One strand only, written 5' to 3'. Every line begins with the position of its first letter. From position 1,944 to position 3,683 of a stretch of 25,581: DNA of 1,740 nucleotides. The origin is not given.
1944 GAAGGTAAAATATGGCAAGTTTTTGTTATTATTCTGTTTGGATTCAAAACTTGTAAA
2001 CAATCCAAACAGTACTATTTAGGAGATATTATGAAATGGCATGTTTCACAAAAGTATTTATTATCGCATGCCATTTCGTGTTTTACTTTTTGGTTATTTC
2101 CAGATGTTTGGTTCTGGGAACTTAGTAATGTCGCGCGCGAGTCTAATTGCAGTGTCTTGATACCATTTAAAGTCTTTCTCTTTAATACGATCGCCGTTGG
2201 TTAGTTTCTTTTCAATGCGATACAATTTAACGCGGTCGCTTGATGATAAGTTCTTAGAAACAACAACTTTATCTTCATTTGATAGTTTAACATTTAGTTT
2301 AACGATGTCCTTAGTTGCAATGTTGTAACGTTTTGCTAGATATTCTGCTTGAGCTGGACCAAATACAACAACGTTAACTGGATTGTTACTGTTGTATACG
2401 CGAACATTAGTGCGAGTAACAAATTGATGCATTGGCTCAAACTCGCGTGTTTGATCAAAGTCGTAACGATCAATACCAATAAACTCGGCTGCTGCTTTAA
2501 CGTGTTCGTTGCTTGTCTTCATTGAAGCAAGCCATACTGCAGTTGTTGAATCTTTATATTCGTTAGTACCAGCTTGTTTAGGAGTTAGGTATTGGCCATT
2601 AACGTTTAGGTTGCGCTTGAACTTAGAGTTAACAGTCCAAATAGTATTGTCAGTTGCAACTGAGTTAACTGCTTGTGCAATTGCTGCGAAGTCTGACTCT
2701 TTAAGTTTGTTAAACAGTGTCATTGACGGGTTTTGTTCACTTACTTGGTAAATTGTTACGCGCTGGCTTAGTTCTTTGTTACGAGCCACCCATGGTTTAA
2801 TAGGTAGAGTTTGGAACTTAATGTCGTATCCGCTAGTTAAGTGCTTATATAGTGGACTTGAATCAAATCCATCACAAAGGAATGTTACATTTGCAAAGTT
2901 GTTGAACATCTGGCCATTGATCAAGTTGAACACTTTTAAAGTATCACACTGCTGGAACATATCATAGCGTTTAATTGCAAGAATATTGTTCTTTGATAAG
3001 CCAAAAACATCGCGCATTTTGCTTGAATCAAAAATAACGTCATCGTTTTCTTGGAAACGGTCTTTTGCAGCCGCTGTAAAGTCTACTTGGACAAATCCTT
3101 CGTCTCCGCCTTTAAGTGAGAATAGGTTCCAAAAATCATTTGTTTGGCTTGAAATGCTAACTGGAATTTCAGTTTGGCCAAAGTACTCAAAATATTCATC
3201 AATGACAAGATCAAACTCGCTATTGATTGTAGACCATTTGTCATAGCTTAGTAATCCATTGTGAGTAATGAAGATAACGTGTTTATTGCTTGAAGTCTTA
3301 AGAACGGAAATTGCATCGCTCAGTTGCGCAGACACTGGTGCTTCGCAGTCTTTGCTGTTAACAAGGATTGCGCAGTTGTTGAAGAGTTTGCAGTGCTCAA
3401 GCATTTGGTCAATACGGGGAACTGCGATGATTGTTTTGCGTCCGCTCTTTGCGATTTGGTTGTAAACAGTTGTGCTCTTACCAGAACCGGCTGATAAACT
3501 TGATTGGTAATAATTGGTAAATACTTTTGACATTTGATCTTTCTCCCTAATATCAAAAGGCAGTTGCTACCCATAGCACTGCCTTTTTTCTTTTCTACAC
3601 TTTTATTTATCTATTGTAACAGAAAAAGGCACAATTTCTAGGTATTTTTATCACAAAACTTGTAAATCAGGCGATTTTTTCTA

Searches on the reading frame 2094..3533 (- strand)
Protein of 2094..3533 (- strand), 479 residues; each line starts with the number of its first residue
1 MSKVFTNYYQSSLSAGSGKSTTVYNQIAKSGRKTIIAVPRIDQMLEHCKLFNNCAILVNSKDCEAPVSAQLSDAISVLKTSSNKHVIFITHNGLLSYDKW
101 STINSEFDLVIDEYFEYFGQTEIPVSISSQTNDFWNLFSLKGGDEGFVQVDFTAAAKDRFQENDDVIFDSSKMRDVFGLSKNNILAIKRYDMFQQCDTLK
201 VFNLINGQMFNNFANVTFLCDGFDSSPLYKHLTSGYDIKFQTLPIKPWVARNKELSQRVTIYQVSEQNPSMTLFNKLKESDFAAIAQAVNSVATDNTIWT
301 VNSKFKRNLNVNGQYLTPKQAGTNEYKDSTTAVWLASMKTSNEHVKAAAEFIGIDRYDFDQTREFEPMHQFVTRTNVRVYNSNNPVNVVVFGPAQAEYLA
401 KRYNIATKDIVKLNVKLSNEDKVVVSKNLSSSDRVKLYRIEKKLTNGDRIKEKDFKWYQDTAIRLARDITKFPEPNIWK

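Call 13: search_protein_families(library=phrogs, proteins=[window:2094-3533:-], max_evalue=0.01)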
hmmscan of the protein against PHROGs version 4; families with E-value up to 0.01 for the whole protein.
window:2094-3533:- (479 aa): 2 families
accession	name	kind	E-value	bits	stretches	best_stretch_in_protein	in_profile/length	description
phrog_2467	-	unknown function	1.9e-42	146.9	1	13-442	15-470/502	-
phrog_31024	-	unknown function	6.9e-09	35.5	1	199-421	248-490/893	-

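Call 14: search_protein_families(library=pfam, proteins=[window:2094-3533:-], max_evalue=0.01)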
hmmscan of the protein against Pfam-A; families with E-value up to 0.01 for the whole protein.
window:2094-3533:- (479 aa): 0 families

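Call 16: search_dna_similar(query=window:2094-3533:-, collection=phages, mode=protein, max_rows=25)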
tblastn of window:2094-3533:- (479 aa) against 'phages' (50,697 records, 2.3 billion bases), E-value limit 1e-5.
Records with a match: 1; places in all: 1; records where one place covers at least 80% of the query: 1.
Best place of each record, by identity: <60% 1.
By first word of the organism name: Salicola 1.
By host as written in the record: Salicola sp. PV4 1.
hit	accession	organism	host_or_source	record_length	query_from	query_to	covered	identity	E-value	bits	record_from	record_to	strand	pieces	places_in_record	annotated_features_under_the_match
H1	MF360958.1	Salicola phage SCTP-2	Salicola sp. PV4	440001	2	458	95%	22.6%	7e-8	61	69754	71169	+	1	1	84: hypothetical protein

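Call 18: find_related_loci(query=window:2094-3533:-, collection=viral_contigs, flank=6000)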
Query window:2094-3533:- (479 aa) in viral_contigs; peptide patterns used: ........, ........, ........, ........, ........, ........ (x = any residue, [..] = any of these).
1 stretches matched a pattern, but none encodes a relative of the query by tblastn (E <= 1e-3).

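Call 20: find_encoding_contigs(protein=window:2094-3533:-, flank=10000, max_places=10)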
Protein window:2094-3533:- (479 aa): 6 contigs read that carry it; 3 places shown.
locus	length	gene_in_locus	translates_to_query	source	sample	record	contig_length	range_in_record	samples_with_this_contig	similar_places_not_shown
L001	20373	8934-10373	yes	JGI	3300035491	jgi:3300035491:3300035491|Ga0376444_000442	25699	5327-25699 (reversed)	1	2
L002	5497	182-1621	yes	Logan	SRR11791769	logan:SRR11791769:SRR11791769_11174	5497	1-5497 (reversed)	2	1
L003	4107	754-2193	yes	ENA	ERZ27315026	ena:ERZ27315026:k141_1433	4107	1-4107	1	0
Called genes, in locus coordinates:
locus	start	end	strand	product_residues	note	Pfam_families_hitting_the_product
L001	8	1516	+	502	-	-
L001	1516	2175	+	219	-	-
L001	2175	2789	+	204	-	-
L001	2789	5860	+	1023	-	-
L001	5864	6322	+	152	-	-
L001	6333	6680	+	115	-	-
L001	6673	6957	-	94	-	-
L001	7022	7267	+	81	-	-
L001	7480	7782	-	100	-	-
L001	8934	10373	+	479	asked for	-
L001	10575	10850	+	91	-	-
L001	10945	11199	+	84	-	-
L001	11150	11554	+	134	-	PF19835:SegE_GIY-YIG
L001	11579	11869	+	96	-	-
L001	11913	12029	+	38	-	-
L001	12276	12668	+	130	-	-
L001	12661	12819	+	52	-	-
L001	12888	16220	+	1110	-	-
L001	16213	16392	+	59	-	-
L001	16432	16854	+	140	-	PF23140:Gp80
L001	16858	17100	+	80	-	-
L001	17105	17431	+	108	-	PF23148:Gp77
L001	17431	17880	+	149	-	-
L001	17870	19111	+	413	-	PF03237:Terminase_6N, PF04466:Terminase_3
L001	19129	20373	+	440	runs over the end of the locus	PF05133:SPP1_portal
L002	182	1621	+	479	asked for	-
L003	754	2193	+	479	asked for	-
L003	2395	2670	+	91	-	-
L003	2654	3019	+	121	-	-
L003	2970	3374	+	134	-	PF19835:SegE_GIY-YIG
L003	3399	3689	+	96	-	-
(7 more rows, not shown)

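Call 21: find_homologous_proteins(query=window:2094-3533:-)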
Query window:2094-3533:- (479 aa): 5 proteins with E <= 0.001 among 8000 candidates.
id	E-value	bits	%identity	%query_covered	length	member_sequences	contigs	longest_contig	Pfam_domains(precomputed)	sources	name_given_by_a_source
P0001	0.0e+0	1077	100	100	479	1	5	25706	-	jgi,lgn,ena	jgi:hypothetical protein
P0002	9.7e-127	442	45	99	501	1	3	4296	-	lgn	-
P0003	1.0e-9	56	33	30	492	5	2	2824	-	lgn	-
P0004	1.9e-8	52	29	35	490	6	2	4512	-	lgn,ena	-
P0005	1.3e-7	49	27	39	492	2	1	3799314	-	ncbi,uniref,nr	ncbi:hypothetical protein [Sphingomonas phyllosphaerae]|uniref:hypothetical protein n=1 Tax=Sphingom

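Call 23: find_encoding_contigs(protein=P0002, flank=10000, max_places=10)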
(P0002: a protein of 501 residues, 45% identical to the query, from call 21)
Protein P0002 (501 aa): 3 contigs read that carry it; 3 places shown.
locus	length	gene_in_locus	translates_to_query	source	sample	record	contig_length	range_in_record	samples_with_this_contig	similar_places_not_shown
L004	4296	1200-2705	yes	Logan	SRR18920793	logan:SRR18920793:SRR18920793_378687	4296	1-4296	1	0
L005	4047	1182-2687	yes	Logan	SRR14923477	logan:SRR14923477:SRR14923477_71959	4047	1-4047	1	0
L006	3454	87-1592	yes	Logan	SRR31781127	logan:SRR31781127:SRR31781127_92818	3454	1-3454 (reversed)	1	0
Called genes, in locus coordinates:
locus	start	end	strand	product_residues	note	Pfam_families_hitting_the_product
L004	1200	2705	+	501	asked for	-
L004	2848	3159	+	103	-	PF20331:DUF6626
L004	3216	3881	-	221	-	PF00004:AAA (faint)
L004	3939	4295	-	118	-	?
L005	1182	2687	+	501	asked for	-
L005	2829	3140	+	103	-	PF20331:DUF6626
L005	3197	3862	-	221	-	PF00004:AAA (faint)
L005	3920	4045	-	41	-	?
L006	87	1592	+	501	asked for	-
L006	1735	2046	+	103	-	PF20331:DUF6626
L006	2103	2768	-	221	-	PF00004:AAA (faint)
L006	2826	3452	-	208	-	?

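Call 28: search_solved_structures(query=window:2094-3533:-, max_evalue=1)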
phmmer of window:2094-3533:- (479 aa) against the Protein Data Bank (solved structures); distinct sequences matched with E-value up to 1: 0.

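Call 29: search_protein_families(library=ncbifam, proteins=[window:2094-3533:-], max_evalue=0.1)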
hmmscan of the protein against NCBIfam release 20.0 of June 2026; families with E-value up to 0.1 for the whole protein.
window:2094-3533:- (479 aa): 0 families

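Call 38: search_protein_representatives(protein=window:2094-3533:-)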
Query: 479 residues. Proteins with E-value up to 0.001 (for the whole library): 293; up to 1e-10: 76; up to 1e-30: 2. The best 150 are listed.
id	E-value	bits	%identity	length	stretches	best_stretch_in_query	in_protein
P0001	0.0e+00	1077.3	100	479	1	1-479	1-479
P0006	2.2e-106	373.0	42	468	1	6-460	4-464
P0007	3.0e-27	112.2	30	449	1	12-444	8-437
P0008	1.6e-25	106.5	32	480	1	10-402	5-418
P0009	5.3e-23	98.2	26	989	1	13-452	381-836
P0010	3.1e-22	95.7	29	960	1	14-442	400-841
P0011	1.9e-21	93.1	29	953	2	314-471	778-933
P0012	3.0e-21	92.4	28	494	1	14-443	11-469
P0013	6.4e-21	91.3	32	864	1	63-404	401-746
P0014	1.1e-20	90.5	34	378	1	213-403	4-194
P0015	2.6e-20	89.3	26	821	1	62-411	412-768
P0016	9.4e-20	87.5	28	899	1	80-404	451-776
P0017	2.3e-19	86.2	27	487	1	13-422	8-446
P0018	4.3e-19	85.3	32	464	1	161-440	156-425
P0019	5.3e-19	85.0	27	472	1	12-453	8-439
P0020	1.6e-18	83.4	30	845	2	200-410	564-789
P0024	1.9e-17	79.9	26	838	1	15-404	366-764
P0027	6.7e-17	78.1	28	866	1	14-403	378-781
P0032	6.0e-16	75.0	25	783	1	15-447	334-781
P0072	2.3e-11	59.9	26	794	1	11-400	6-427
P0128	1.7e-08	50.4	28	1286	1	86-403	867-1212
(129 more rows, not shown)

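Call 39: search_protein_families(library=pfam, proteins=[P0009, P0010, P0011, P0013, P0015, P0016, P0020, P0024, P0072, P0128], max_evalue=0.001)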
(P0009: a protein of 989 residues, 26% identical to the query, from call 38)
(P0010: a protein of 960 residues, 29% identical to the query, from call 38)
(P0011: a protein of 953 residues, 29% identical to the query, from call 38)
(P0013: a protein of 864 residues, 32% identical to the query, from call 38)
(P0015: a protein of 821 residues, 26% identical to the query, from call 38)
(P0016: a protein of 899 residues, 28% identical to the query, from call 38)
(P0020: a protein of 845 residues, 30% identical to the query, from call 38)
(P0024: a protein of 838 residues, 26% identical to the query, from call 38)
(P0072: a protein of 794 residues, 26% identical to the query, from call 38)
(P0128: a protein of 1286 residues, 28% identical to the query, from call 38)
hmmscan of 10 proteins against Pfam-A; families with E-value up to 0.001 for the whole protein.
P0009 (989 aa): 0 families

P0010 (960 aa): 0 families

P0011 (953 aa): 0 families

P0013 (864 aa): 0 families

P0015 (821 aa): 0 families

P0016 (899 aa): 0 families

P0020 (845 aa): 0 families

P0024 (838 aa): 0 families

P0072 (794 aa): 1 family
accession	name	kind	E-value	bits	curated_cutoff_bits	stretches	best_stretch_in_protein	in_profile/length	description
PF00270.35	DEAD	-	0.00052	20.2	26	0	7-124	20-125/167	DEAD/DEAH box helicase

P0128 (1286 aa): 0 families

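Call 42: search_solved_structures(query=A1, max_evalue=10)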
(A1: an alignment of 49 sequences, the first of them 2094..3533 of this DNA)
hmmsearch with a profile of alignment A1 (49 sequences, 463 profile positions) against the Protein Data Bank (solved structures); distinct sequences matched with E-value up to 10: 76 (the best 60 are shown).
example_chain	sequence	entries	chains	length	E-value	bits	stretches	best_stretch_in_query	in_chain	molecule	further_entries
6p4f_A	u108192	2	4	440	0.0009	21.4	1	11-51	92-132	DNA-dependent ATPase XPBII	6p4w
5tnu_A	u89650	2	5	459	0.00097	21.3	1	11-51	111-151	DNA-dependent ATPase XPBII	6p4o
2z0m_A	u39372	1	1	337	0.0019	20.3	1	8-63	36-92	337aa long hypothetical ATP-dependent RNA helicase deaD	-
2fz4_A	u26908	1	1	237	0.0046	19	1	11-51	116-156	DNA repair protein RAD25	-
6p66_A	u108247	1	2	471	0.0096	18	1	11-50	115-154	DNA repair protein RAD25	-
2fwr_A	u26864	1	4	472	0.0096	18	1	11-50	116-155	DNA repair protein RAD25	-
9zbu_H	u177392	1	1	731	0.0098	18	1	9-115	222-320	Replication restart protein PriA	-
8fak_H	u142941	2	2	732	0.0098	18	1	9-115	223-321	Primosomal protein N'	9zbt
4n0n_A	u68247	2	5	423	0.011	17.8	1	6-54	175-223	Replicase polyprotein 1ab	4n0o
6dcr_A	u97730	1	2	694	0.011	17.8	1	9-115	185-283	Primosomal protein N'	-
3p4x_A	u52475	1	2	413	0.012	17.7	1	7-95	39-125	reverse gyrase helicase-like domain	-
3oiy_A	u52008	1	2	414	0.012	17.6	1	7-95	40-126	reverse gyrase helicase domain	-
3p4y_A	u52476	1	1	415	0.012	17.6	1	7-95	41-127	reverse gyrase helicase domain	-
5y6m_A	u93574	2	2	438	0.012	17.6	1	4-63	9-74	Helicase domain from Genome polyprotein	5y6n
7v2z_A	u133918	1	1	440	0.012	17.6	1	4-63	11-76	Core protein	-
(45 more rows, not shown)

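Call 44: find_related_loci(query=A2, collection=metagenome_contigs, flank=6000)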
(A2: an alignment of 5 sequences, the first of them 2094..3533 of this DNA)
Query A2 (479 aa) in metagenome_contigs; peptide patterns used: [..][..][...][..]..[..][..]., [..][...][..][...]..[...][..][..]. (x = any residue, [..] = any of these).
144 stretches matched a pattern; 15 encode a relative of the query (tblastn E <= 1e-3); 15 distinct loci.
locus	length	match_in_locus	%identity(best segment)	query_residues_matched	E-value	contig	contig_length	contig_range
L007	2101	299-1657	28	15-477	5e-34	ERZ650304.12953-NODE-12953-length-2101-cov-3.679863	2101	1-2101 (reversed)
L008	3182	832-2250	24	15-465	1e-28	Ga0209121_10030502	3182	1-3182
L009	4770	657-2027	27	3-443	2e-28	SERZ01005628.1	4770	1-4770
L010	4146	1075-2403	26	15-443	7e-27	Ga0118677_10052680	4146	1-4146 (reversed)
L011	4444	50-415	43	296-414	9e-27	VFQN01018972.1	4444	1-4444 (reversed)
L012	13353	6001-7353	26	15-450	3e-26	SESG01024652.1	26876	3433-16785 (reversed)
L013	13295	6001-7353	26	15-450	3e-26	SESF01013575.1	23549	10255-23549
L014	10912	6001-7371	26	3-443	4e-26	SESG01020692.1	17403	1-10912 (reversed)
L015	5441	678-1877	26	15-402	4e-26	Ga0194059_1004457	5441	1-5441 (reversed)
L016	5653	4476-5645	26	15-391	2e-22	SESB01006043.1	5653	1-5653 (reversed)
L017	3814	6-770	26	182-428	2e-19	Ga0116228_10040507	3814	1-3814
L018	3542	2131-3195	22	86-456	7e-18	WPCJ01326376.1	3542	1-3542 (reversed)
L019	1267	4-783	27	215-473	4e-18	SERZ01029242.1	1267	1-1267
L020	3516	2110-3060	22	86-402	4e-17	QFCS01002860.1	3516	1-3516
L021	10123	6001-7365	24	15-460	7e-17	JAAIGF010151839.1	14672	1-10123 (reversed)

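Call 50: predict_structure(alignment_id=A1)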
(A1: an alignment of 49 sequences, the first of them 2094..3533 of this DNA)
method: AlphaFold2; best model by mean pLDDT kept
length: 479 residues; sequences in the alignment: 49
mean_pLDDT: 90.5   pTM: 0.84
mean pLDDT of the five models: 90.5, 89.3, 89.1, 88.6, 88.4
residues with pLDDT >= 90: 361; 70-90: 85; 50-70: 22; < 50: 11
segments of 3 or more residues with pLDDT < 50: 424-427, 473-479
pLDDT, mean of each block of 10 residues (from residue 1): 86 92 96 96 92 95 92 96 95 94 93 94 84 90 89 90 64 89 94 90 95 97 94 96 91 96 97 96 98 97 97 95 88 96 90 90 93 95 97 97 97 93 55 81 90 93 76 45
secondary structure, 60 per line:
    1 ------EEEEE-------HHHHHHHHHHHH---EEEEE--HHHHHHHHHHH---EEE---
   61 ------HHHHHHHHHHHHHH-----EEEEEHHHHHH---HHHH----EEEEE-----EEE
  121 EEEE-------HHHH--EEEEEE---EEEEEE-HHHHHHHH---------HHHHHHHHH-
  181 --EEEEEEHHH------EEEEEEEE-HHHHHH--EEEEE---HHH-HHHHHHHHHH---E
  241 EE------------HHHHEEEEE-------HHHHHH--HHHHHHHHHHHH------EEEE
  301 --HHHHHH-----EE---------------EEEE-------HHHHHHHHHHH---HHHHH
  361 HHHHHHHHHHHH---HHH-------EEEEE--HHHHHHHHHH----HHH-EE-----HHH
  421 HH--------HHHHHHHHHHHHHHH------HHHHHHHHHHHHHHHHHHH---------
elements in order: E7-11 H19-30 E34-38 H41-51 E55-57 H67-80 E86-90 H91-96 H100-103 E108-112 E118-124 H132-135 E138-143 E147-152 H154-161 H171-179 E183-188 E198-205 H207-212 E215-219 H227-236 E240-242 H255-258 E259-263 H271-276 H279-290 E297-300 H303-308 E331-334 H342-352 H356-372 E386-390 H393-402 H418-422 H431-445 H452-470

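Call 53: fold_search(model_id=the predicted structure, library=pdb)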
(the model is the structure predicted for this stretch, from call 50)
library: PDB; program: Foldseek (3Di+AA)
matches with E <= 10: 1290; with E <= 0.001: 184
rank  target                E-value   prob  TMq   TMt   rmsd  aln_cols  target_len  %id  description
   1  7xf1_A                1.7e-09  1.00  0.43  0.37   9.8       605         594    9  Crystal strucutre of apoCasDinG in complex with ssDNA (released 2023-07-26)
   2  3crw                  2.0e-09  1.00  0.45  0.44   8.9       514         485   11  XPD_APO (released 2008-06-10)
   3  3crv                  1.2e-08  1.00  0.44  0.39   9.6       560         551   12  XPD_Helicase (released 2008-06-10)
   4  8zef_A                4.3e-08  1.00  0.38  0.24  12.8       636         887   11  Crystal structure of Staphylococcus aureus DinG protein in complex with ssDNA and Ca2+ (released 2025-05-21)
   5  3jv2_B                4.9e-08  1.00  0.41  0.28  18.3       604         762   11  Crystal Structure of B. subtilis SecA with bound peptide (released 2009-11-24)
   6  2vl7                  5.2e-08  1.00  0.48  0.49   8.1       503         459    9  Structure of S. tokodaii Xpd4 (released 2008-05-13)
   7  8e2w                  5.5e-08  1.00  0.46  0.38   8.8       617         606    9  Structure of CRISPR-Associated DinG (released 2023-06-21)
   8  7xex_A                1.1e-07  1.00  0.42  0.36   9.7       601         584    9  Crystal strucutre of apoCasDinG (released 2023-07-26)
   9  7xf0_C                1.1e-07  1.00  0.40  0.34  10.8       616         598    9  Crystal strucutre of CasDinG in complex with ATP (released 2023-07-26)
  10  1tf5                  1.4e-07  1.00  0.38  0.26  15.6       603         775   10  Crystal structure of SecA in an open conformation from Bacillus Subtilis (released 2004-08-03)
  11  8v44                  1.5e-07  1.00  0.44  0.38   8.6       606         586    9  N-terminal truncation of CRISPR-associated DinG (released 2024-01-17)
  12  1tf2                  1.5e-07  1.00  0.34  0.24  16.2       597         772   11  Crystal structure of SecA:ADP in an open conformation from Bacillus Subtilis (released 2004-08-03)
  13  3jv2_A                2.2e-07  1.00  0.39  0.27  19.4       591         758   12  Crystal Structure of B. subtilis SecA with bound peptide (released 2009-11-24)
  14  2ibm_A                2.5e-07  1.00  0.39  0.26  14.8       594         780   10  A novel dimer interface and conformational changes revealed by an X-ray structure of B. subtilis SecA (released 2006-11-14)
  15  7o4i_0                2.6e-07  1.00  0.43  0.30  12.3       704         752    9  Yeast RNA polymerase II transcription pre-initiation complex with initial transcription bubble (released 2021-06-16)
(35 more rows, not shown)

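Call 54: fold_search(model_id=the predicted structure, library=viral)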
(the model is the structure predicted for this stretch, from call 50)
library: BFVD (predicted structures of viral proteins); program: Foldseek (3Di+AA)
matches with E <= 10: 1146; with E <= 0.001: 149
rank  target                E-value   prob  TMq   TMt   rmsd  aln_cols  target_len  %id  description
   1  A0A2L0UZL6            4.3e-29  1.00  0.74  0.48   7.2       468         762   19  Helicase ATP-binding domain-containing protein [Agrobacterium phage Atu_ph07]
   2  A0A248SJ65            3.3e-28  1.00  0.73  0.72   6.5       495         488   19  (no name in the UniProt tables at hand)
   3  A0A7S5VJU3            9.5e-25  1.00  0.66  0.66  14.2       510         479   17  (no name in the UniProt tables at hand)
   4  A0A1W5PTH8            5.4e-22  1.00  0.62  0.61   5.5       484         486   17  (no name in the UniProt tables at hand)
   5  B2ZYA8                1.4e-21  1.00  0.71  0.57  15.9       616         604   14  Helicase/UvrB N-terminal domain-containing protein [Ralstonia phage phiRSL1]
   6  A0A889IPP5            2.2e-21  1.00  0.63  0.51  14.5       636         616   12  (no name in the UniProt tables at hand)
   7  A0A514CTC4            2.1e-18  1.00  0.59  0.48  15.6       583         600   14  Uncharacterized protein [Achromobacter phage Motura]
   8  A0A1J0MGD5            1.3e-17  1.00  0.60  0.69   5.3       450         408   12  (no name in the UniProt tables at hand)
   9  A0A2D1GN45            9.3e-17  1.00  0.57  0.63   5.9       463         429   16  (no name in the UniProt tables at hand)
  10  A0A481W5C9            3.3e-16  1.00  0.58  0.56   9.8       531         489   13  Uncharacterized protein [Fusobacterium phage Fnu1]
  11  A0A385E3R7            2.0e-15  1.00  0.55  0.56   6.6       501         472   14  (no name in the UniProt tables at hand)
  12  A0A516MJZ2            4.8e-15  1.00  0.63  0.68   5.3       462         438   14  (no name in the UniProt tables at hand)
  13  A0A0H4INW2            6.1e-15  1.00  0.60  0.66   5.2       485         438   12  Uncharacterized protein [Pseudoalteromonas phage H101]
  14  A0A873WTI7            1.4e-12  1.00  0.52  0.43  14.3       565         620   11  (no name in the UniProt tables at hand)
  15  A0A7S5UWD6            2.0e-10  1.00  0.48  0.33  13.9       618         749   13  (no name in the UniProt tables at hand)
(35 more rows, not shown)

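Call 60: find_related_loci(query=A2, collection=viral_contigs, flank=5000)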
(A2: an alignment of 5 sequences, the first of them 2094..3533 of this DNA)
Query A2 (479 aa) in viral_contigs; peptide patterns used: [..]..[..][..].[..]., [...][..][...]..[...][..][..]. (x = any residue, [..] = any of these).
50 stretches matched a pattern, but none encodes a relative of the query by tblastn (E <= 1e-3).

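Call 70: search_protein_families(library=phrogs, proteins=[P0009, P0010, P0013, P0015, P0024, P0027, P0032], max_evalue=0.001)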
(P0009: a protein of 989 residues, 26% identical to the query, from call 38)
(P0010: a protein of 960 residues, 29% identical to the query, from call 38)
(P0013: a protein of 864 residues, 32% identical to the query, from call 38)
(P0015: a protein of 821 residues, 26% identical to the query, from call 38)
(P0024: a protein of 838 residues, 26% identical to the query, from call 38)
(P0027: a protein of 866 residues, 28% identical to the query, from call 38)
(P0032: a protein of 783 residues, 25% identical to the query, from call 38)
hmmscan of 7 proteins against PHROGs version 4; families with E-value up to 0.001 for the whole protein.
P0009 (989 aa): 3 families
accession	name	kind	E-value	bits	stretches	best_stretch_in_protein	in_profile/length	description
phrog_2467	-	unknown function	3.7e-39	136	1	373-835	7-476/502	-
phrog_16950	-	DNA, RNA and nucleotide metabolism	8e-22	77.9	1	31-327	26-306/843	DNA primase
phrog_31024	-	unknown function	6.1e-11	42.3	1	535-841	200-526/893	-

P0010 (960 aa): 6 families
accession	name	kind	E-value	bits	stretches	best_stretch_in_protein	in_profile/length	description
phrog_2467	-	unknown function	1.4e-30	107.8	1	395-819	11-442/502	-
phrog_3228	-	DNA, RNA and nucleotide metabolism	5.7e-11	42.5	1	100-242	73-219/766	replicative helicase-primase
phrog_9765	-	DNA, RNA and nucleotide metabolism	1.3e-06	27.7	1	131-201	115-183/939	DNA primase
phrog_256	-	DNA, RNA and nucleotide metabolism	4.3e-06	26.6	1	116-225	85-194/798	DNA helicase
phrog_25531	-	unknown function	3.7e-05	23.7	1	111-176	68-135/617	-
phrog_31024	-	unknown function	0.00021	20.7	0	712-823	383-494/893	-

P0013 (864 aa): 6 families
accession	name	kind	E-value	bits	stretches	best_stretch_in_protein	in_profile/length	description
phrog_2467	-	unknown function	1.4e-39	137.4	1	336-744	9-420/502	-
phrog_9765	-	DNA, RNA and nucleotide metabolism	2.3e-13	50.1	1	8-195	12-210/939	DNA primase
phrog_31024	-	unknown function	1.8e-12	47.3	1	490-746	201-472/893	-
phrog_256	-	DNA, RNA and nucleotide metabolism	1e-08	35.2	1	15-186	6-184/798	DNA helicase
phrog_3228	-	DNA, RNA and nucleotide metabolism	2.8e-08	33.5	1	13-173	4-183/766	replicative helicase-primase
phrog_2135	-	DNA, RNA and nucleotide metabolism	0.00094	18.6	0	68-168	504-603/713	DNA primase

P0015 (821 aa): 5 families
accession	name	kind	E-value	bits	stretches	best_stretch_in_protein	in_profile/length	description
phrog_2467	-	unknown function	4e-40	139.2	1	335-803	3-456/502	-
phrog_9765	-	DNA, RNA and nucleotide metabolism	6.8e-13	48.5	1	69-206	74-202/939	DNA primase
phrog_31024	-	unknown function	1.1e-12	48.1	1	516-775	210-486/893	-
phrog_2135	-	DNA, RNA and nucleotide metabolism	4.7e-06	26.2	1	77-185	502-603/713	DNA primase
phrog_256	-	DNA, RNA and nucleotide metabolism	3e-05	23.8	1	94-188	82-169/798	DNA helicase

P0024 (838 aa): 6 families
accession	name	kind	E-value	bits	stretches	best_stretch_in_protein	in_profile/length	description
phrog_2467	-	unknown function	8.7e-37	128.2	1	354-772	5-430/502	-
phrog_31024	-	unknown function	4.2e-14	52.8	1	484-788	168-499/893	-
phrog_3228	-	DNA, RNA and nucleotide metabolism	8.3e-09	35.3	1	92-210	82-203/766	replicative helicase-primase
phrog_9765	-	DNA, RNA and nucleotide metabolism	3.1e-07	29.7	1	98-185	101-183/939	DNA primase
phrog_256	-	DNA, RNA and nucleotide metabolism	0.0002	21.1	1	92-185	80-167/798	DNA helicase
phrog_2135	-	DNA, RNA and nucleotide metabolism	0.00083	18.8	0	95-149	520-567/713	DNA primase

P0027 (866 aa): 4 families
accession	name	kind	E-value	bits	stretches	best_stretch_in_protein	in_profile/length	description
phrog_2467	-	unknown function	5.3e-37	128.9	1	371-781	9-421/502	-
phrog_25531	-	unknown function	1.8e-05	24.7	1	135-188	100-152/617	-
phrog_31024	-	unknown function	6e-05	22.5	1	697-780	387-470/893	-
phrog_9765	-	DNA, RNA and nucleotide metabolism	9.4e-05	21.5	1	106-188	102-176/939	DNA primase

P0032 (783 aa): 7 families
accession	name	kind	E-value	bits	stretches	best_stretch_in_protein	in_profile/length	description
phrog_2467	-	unknown function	6.2e-37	128.7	1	325-733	8-420/502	-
phrog_9765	-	DNA, RNA and nucleotide metabolism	1.8e-14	53.7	1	67-195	92-221/939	DNA primase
phrog_256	-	DNA, RNA and nucleotide metabolism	6.8e-09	35.8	1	62-201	71-211/798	DNA helicase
phrog_3228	-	DNA, RNA and nucleotide metabolism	7.1e-07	28.9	1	77-208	88-226/766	replicative helicase-primase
phrog_31024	-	unknown function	8.9e-07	28.5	1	641-744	378-481/893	-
phrog_34715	-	unknown function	7.2e-05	22.7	1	80-144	77-141/426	-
phrog_2135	-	DNA, RNA and nucleotide metabolism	0.00019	20.9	1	67-177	513-618/713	DNA primase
